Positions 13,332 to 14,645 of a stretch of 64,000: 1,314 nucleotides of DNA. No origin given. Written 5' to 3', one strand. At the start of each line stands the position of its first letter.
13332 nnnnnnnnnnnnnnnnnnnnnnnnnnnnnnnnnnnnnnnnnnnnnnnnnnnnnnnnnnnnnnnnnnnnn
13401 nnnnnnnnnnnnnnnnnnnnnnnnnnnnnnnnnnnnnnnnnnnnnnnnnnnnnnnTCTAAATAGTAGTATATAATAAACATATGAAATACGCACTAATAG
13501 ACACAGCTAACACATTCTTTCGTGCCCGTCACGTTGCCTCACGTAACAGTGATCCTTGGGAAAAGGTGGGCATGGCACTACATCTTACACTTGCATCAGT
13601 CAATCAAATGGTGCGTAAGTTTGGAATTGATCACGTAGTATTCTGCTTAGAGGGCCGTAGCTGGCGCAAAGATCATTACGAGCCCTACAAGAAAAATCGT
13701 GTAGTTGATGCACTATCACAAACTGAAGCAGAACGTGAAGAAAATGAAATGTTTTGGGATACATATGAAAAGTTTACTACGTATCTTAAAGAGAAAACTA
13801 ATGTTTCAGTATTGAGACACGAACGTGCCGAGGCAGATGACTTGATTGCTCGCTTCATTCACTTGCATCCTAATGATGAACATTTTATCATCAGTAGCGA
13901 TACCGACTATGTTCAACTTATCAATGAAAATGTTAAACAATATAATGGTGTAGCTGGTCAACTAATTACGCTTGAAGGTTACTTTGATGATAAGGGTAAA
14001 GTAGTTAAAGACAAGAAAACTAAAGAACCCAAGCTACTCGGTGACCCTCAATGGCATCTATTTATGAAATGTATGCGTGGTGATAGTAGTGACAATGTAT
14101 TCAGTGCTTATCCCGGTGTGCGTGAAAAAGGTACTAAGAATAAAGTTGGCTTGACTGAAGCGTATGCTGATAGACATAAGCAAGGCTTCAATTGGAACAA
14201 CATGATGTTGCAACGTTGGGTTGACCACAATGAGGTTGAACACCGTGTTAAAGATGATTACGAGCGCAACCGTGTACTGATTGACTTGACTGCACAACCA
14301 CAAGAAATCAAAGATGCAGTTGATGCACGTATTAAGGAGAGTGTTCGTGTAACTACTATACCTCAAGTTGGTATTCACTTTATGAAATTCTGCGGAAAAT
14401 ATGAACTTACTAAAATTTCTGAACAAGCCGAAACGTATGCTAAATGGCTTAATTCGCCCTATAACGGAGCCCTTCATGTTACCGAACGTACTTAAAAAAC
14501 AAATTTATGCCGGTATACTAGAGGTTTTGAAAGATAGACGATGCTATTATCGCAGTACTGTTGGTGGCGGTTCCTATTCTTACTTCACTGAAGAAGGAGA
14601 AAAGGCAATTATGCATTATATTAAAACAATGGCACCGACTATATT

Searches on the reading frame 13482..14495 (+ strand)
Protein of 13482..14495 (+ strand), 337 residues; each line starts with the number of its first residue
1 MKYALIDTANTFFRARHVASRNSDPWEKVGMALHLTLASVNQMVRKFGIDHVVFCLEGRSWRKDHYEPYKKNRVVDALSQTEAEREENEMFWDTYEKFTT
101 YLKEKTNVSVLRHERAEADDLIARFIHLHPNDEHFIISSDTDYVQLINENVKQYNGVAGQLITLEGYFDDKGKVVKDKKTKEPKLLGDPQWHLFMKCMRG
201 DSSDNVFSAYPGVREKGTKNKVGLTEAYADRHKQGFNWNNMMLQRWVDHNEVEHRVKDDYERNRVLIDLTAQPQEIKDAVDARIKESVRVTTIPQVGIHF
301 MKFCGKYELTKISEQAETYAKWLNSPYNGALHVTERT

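Call 25: search_protein_families(library=phrogs, proteins=[window:13482-14495:+], max_evalue=0.00001)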
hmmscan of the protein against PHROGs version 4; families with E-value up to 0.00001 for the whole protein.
window:13482-14495:+ (337 aa): 1 family
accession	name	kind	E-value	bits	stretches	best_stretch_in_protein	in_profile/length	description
phrog_107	-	DNA, RNA and nucleotide metabolism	2.4e-40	140.2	1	2-321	120-408/542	exonuclease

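Call 37: search_dna_similar(query=window:13482-14495:+, collection=phages, mode=protein, max_rows=12)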
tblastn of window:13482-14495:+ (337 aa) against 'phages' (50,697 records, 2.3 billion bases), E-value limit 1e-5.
Records with a match: 1106; places in all: 1106; records where one place covers at least 80% of the query: 948.
Best place of each record, by identity: <60% 1106.
By first word of the organism name: Escherichia 378; Vibrio 359; Shigella 61; Campylobacter 36; Enterobacteria 35; Salmonella 34; Yersinia 28; Stenotrophomonas 16; Pseudomonas 15; Rhizobium 15; and 31 more.
By host as written in the record: - 372; Escherichia coli 172; Vibrio harveyi BAA-1116 36; Escherichia coli B 24; Shigella sp. 19; Campylobacter jejuni NCTC12662 15; Yersinia pseudotuberculosis 14; Stenotrophomonas maltophilia 13; and 218 more.
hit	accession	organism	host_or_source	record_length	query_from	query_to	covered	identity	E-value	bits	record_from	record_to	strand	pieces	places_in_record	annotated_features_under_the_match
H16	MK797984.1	Pseudomonas phage vB_PaeM_PA5oct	-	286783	3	325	96%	49.8%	7e-94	310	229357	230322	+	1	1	RNaseH ribonuclease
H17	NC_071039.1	Pseudomonas phage vB_PaeM_PA5oct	-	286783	3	325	96%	49.8%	7e-94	310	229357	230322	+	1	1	exonuclease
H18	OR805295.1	Pseudomonas phage Paride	Pseudomonas aeruginosa PAO1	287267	3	325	96%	49.8%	7e-94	310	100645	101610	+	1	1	exonuclease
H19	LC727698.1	Pseudomonas phage sp. 30-3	Pseudomonas aeruginosa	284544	3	325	96%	49.8%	8e-94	310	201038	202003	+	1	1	hypothetical protein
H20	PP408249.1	Pseudomonas phage vB_Pa-PAC2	Pseudomonas aeruginosa PAO1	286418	3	325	96%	49.8%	8e-94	310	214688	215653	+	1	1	RNaseH ribonuclease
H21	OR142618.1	Pseudomonas phage Callisto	Pseudomonas aeruginosa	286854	3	325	96%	49.8%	8e-94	310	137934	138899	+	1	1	xni: flap endonuclease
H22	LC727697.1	Pseudomonas phage sp. 30-2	Pseudomonas aeruginosa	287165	3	325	96%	49.8%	8e-94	310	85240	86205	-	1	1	hypothetical protein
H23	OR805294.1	Pseudomonas phage Ettore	Pseudomonas aeruginosa PAO1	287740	3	325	96%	49.8%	8e-94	310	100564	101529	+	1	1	exonuclease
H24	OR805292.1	Pseudomonas phage Cassandra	Pseudomonas aeruginosa PAO1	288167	3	325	96%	49.8%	8e-94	310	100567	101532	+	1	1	exonuclease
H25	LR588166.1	Pseudomonas phage vB_PaeM_MIJ3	-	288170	3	325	96%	49.8%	8e-94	310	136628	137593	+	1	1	polA: DNA polymerase I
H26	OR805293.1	Pseudomonas phage Deifobo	Pseudomonas aeruginosa PAO1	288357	3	325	96%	49.8%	8e-94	310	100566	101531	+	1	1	exonuclease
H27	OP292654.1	Xanthomonas phage XbC2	Xanthomonas vesicatoria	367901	3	321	95%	49.5%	2e-93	309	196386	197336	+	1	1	ribonuclease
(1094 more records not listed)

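Call 42: get_annotated_region(hit=H16, flank=1500)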
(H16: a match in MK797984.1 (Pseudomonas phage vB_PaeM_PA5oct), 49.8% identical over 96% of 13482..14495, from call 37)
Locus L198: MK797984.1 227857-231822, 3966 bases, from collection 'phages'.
description: Pseudomonas phage vB_PaeM_PA5oct, complete genome.
organism: Pseudomonas phage vB_PaeM_PA5oct (NCBI taxid 2163605)
taxonomy: Viruses; Duplodnaviria; Heunggongvirae; Uroviricota; Caudoviricetes; Arenbergviridae; Wroclawvirus; Wroclawvirus PA5oct
host: -; source: -; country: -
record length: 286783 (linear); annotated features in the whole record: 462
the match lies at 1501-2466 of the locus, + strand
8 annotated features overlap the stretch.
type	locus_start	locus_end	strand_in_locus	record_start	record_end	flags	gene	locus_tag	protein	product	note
CDS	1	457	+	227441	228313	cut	-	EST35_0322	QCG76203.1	7-carboxy-7-deazaguanine synthase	-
CDS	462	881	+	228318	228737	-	-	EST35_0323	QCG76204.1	hypothetical protein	-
CDS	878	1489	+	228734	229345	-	-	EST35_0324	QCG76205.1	hypothetical protein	-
CDS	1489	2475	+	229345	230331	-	-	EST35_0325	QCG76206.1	RNaseH ribonuclease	ESI-MS/MS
CDS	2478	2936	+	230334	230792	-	-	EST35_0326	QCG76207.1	hypothetical protein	-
CDS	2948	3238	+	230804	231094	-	-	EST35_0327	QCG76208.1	hypothetical protein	-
CDS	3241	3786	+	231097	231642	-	-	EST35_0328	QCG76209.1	hypothetical protein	-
CDS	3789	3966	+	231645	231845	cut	-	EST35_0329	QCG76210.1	hypothetical protein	-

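Call 72: find_related_loci(query=window:13482-14495:+, collection=viral_contigs, flank=10000)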
Query window:13482-14495:+ (337 aa) in viral_contigs; peptide patterns used: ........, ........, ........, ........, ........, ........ (x = any residue, [..] = any of these).
600 stretches matched a pattern (row limit reached: there are more); 597 encode a relative of the query (tblastn E <= 1e-3); the best 80 are kept; 80 distinct loci.
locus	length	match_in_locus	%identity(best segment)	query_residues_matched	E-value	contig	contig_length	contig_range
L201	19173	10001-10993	94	1-331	0e+0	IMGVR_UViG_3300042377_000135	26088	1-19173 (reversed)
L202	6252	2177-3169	94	1-331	0e+0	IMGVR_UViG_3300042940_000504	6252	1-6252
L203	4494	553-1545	94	1-331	0e+0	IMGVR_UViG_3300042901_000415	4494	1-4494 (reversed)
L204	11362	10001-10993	94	1-331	0e+0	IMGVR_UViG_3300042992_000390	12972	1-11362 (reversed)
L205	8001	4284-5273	93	2-331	0e+0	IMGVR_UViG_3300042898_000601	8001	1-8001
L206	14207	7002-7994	90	1-331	0e+0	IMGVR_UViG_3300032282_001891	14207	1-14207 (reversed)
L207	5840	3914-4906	90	1-331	0e+0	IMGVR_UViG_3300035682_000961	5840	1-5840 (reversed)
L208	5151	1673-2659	90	1-329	0e+0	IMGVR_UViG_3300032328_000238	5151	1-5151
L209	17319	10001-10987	90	1-329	0e+0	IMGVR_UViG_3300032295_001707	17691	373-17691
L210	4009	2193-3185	89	1-331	0e+0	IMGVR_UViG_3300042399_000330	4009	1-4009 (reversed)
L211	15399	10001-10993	90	1-331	0e+0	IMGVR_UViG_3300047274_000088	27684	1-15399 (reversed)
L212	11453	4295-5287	89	1-331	0e+0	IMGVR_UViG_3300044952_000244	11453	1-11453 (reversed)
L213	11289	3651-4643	92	1-331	0e+0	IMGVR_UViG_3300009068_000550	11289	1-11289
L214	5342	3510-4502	92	1-331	0e+0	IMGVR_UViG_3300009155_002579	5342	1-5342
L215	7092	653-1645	91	1-331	0e+0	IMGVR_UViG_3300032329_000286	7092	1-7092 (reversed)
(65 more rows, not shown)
